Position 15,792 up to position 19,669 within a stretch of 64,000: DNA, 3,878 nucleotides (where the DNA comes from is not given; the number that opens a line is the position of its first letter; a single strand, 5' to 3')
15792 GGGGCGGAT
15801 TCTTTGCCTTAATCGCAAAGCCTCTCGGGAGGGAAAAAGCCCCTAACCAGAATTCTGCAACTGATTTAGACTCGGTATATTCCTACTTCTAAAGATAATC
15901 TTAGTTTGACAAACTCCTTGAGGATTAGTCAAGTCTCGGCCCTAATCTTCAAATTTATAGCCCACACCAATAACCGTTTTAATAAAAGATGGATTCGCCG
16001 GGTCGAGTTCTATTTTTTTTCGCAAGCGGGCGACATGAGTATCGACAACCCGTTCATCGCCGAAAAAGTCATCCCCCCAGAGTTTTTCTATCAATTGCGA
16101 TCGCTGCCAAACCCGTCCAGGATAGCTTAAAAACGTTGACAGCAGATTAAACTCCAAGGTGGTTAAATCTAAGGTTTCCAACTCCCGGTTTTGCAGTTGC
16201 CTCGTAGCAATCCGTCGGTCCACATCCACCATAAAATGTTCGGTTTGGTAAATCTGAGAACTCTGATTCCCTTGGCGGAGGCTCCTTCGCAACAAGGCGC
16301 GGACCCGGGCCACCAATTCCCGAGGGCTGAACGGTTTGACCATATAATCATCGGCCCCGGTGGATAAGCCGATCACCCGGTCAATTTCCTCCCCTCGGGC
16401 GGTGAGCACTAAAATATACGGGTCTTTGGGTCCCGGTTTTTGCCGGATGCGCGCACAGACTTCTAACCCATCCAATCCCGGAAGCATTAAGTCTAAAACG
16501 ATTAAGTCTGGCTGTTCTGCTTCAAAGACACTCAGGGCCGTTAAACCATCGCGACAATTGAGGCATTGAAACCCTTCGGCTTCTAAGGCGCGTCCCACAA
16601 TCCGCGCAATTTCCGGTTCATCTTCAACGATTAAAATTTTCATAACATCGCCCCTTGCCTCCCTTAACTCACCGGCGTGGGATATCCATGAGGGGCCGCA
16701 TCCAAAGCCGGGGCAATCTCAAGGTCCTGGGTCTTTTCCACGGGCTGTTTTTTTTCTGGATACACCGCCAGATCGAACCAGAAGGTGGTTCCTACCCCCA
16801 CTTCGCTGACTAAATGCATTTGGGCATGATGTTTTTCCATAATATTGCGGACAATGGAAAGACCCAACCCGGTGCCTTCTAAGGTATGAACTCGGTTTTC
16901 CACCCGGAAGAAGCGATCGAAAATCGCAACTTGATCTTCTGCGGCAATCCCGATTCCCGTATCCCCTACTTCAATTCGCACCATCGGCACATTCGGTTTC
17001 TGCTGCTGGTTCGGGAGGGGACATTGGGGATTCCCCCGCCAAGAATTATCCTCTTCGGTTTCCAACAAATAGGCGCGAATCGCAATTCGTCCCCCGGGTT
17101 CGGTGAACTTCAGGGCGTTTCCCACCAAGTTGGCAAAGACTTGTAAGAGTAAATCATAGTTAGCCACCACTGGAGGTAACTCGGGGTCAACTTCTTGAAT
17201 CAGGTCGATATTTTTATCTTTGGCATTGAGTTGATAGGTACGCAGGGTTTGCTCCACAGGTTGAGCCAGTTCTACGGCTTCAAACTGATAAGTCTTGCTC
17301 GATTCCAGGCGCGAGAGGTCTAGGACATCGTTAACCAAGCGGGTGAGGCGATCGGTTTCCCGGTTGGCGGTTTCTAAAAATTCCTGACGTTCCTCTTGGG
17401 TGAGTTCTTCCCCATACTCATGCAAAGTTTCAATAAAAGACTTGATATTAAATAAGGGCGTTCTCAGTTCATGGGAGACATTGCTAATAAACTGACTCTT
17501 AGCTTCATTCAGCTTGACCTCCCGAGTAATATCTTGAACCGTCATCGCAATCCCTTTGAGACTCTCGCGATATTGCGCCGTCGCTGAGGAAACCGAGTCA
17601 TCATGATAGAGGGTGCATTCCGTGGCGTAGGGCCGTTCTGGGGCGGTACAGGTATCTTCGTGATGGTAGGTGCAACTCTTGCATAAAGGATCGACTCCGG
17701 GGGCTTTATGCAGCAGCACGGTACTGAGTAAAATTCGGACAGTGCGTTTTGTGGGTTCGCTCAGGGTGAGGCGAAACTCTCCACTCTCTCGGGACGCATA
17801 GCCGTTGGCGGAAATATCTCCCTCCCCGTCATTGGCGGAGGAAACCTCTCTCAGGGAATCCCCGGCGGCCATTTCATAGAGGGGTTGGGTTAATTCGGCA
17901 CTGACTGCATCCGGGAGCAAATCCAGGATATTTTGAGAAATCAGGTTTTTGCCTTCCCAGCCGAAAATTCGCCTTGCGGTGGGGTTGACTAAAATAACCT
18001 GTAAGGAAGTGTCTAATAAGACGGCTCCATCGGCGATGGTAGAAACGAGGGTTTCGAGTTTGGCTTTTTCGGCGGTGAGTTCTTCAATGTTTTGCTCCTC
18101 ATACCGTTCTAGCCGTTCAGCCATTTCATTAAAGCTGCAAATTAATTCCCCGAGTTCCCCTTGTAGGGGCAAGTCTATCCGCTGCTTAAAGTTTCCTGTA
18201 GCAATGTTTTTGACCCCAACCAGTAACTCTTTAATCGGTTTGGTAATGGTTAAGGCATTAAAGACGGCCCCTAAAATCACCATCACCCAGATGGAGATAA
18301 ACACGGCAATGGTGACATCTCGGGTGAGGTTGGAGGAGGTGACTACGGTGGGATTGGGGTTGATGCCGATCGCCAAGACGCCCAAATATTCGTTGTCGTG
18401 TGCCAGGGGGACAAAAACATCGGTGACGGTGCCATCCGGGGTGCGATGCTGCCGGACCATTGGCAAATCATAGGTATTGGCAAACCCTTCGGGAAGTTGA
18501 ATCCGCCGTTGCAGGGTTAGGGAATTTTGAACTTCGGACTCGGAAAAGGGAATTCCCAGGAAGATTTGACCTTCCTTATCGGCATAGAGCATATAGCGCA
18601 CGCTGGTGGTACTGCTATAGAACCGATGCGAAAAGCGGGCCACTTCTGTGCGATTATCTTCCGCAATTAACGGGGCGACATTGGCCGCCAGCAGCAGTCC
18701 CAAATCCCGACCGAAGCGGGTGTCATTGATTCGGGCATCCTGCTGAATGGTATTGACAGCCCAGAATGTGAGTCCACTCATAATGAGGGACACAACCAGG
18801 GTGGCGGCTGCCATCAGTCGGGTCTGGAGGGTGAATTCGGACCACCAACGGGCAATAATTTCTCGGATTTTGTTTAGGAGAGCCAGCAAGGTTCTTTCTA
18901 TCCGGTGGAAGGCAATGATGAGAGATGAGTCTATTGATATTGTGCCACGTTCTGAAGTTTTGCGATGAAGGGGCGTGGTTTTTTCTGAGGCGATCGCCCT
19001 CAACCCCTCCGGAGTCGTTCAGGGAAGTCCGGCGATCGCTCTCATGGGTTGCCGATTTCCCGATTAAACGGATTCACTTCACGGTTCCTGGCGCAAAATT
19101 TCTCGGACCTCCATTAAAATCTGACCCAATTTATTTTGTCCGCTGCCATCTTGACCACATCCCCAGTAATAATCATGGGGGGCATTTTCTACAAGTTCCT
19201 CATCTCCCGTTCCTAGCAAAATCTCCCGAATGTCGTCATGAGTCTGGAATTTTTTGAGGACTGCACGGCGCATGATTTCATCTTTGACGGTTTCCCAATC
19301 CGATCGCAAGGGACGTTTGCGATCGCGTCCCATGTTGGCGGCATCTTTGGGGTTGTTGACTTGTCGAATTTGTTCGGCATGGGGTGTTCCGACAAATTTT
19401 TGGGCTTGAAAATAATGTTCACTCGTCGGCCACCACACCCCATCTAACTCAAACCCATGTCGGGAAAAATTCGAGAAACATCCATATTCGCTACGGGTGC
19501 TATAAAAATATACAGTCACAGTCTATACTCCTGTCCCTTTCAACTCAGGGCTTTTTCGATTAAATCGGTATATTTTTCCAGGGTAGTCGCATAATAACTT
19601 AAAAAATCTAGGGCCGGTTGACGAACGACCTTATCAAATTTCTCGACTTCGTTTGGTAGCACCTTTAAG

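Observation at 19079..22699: Orphan sensor kinase translationally coupled to a cassette of PD-(D/E)xK-like, unknown and NADAR genes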

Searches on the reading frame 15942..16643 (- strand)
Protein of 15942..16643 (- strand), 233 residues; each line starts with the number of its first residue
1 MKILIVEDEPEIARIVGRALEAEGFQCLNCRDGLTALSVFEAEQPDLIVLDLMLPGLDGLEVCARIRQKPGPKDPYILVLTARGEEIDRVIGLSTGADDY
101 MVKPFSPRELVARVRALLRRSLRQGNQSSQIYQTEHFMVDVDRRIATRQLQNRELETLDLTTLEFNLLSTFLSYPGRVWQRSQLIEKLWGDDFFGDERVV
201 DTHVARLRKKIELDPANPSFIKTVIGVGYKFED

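Call 3: search_protein_families(library=pfam, proteins=[window:15942-16643:-], max_evalue=0.01)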
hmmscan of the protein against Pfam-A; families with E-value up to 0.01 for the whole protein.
window:15942-16643:- (233 aa): 2 families
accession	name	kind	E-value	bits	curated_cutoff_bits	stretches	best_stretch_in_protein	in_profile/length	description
PF00072.30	Response_reg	-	2.4e-29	102.1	30.2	1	3-115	1-111/111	Response regulator receiver domain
PF00486.34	Trans_reg_C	-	1.5e-27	95.9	26.2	1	157-231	3-77/77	Transcriptional regulatory protein, C terminal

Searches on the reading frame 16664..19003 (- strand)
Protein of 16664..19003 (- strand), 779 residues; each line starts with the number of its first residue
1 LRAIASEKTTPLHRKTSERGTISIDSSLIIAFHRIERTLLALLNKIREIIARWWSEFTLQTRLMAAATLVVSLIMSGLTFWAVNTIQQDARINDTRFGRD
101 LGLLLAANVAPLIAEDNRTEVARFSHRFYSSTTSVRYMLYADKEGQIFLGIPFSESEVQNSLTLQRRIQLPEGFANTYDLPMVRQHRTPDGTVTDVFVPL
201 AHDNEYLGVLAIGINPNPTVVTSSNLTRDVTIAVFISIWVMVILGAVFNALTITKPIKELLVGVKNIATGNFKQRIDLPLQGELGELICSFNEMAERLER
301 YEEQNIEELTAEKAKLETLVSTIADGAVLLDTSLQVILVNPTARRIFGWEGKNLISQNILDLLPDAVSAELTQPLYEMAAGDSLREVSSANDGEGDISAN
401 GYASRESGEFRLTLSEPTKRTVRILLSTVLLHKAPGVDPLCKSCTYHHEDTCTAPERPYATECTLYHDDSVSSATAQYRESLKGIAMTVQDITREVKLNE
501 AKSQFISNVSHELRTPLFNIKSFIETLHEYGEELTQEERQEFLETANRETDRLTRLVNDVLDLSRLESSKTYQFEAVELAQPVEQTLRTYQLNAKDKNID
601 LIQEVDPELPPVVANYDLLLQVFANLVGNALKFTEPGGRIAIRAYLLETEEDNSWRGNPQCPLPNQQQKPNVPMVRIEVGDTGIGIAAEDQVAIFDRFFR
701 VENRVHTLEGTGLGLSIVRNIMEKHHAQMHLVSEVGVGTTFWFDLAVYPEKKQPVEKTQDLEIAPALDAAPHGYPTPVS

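Call 3: search_protein_families(library=pfam, proteins=[window:16664-19003:-], max_evalue=0.01)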
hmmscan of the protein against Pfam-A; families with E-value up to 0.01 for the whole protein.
window:16664-19003:- (779 aa): 7 families
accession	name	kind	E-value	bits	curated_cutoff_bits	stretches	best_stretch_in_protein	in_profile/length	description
PF02518.31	HATPase_c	-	3.2e-22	79.5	26.4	1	616-746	3-108/111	Histidine kinase-, DNA gyrase B-, and HSP90-like ATPase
PF00512.31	HisKA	-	8.7e-21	74.2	26.9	1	501-568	1-65/66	His Kinase A (phospho-acceptor) domain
PF00672.30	HAMP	-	3e-13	50.3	25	1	250-299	3-52/53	HAMP domain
PF00989.32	PAS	-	4.6e-09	36.7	22.6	1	315-373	2-64/113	PAS fold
PF08448.16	PAS_4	-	8.7e-06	26.4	23.1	1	323-382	4-63/110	PAS fold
PF13188.13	PAS_8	-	3.2e-05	24.1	21.8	1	315-364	2-48/65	PAS domain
PF13426.13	PAS_9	-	0.003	18.2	27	0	325-378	2-55/103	PAS domain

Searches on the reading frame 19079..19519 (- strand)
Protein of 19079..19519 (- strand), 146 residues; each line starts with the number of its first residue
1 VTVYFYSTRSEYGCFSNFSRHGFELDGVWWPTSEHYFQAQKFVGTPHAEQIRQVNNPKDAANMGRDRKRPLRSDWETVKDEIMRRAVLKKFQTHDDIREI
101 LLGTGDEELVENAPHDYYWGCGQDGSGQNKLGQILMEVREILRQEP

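Call 3: search_protein_families(library=pfam, proteins=[window:19079-19519:-], max_evalue=0.01)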
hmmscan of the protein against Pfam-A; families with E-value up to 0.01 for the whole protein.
window:19079-19519:- (146 aa): 1 family
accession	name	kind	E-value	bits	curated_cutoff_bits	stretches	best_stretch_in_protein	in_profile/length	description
PF08719.17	NADAR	-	2.8e-45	155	35.1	1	4-143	1-163/163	NADAR domain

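Call 4: search_protein_families(library=padloc, proteins=[window:19079-19519:-], max_evalue=0.01)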
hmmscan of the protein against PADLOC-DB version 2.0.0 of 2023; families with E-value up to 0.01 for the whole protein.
window:19079-19519:- (146 aa): 1 family
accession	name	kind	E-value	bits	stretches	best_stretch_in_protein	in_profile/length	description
PDLC04643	PDC-M42C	-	1.3e-15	56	1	3-141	4-156/158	-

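Call 5: search_protein_families(library=ncbifam, proteins=[window:19079-19519:-], max_evalue=0.01)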
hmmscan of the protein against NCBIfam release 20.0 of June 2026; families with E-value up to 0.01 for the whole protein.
window:19079-19519:- (146 aa): 2 families
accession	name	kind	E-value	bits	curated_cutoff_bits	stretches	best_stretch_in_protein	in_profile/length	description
TIGR02464.1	ribofla_fusion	equivalog_domain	4.3e-51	173.2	73.7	1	3-142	1-152/153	riboflavin biosynthesis intermediates N-glycosidase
NF053876.1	DS32_2_antiphage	equivalog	1.6e-24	86.1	240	1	2-145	8-158/181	NADAR family anti-phage protein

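Call 65: search_solved_structures(query=window:19079-19519:-, max_evalue=0.001, show_alignments=2)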
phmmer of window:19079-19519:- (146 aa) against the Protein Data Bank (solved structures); distinct sequences matched with E-value up to 0.001: 2.
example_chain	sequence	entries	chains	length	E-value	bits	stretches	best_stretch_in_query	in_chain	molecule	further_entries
2b3w_A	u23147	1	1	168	7.5e-48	165.7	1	3-143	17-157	Hypothetical protein ybiA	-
8bau_A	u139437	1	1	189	1.5e-08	38.1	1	2-124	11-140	NADAR domain-containing protein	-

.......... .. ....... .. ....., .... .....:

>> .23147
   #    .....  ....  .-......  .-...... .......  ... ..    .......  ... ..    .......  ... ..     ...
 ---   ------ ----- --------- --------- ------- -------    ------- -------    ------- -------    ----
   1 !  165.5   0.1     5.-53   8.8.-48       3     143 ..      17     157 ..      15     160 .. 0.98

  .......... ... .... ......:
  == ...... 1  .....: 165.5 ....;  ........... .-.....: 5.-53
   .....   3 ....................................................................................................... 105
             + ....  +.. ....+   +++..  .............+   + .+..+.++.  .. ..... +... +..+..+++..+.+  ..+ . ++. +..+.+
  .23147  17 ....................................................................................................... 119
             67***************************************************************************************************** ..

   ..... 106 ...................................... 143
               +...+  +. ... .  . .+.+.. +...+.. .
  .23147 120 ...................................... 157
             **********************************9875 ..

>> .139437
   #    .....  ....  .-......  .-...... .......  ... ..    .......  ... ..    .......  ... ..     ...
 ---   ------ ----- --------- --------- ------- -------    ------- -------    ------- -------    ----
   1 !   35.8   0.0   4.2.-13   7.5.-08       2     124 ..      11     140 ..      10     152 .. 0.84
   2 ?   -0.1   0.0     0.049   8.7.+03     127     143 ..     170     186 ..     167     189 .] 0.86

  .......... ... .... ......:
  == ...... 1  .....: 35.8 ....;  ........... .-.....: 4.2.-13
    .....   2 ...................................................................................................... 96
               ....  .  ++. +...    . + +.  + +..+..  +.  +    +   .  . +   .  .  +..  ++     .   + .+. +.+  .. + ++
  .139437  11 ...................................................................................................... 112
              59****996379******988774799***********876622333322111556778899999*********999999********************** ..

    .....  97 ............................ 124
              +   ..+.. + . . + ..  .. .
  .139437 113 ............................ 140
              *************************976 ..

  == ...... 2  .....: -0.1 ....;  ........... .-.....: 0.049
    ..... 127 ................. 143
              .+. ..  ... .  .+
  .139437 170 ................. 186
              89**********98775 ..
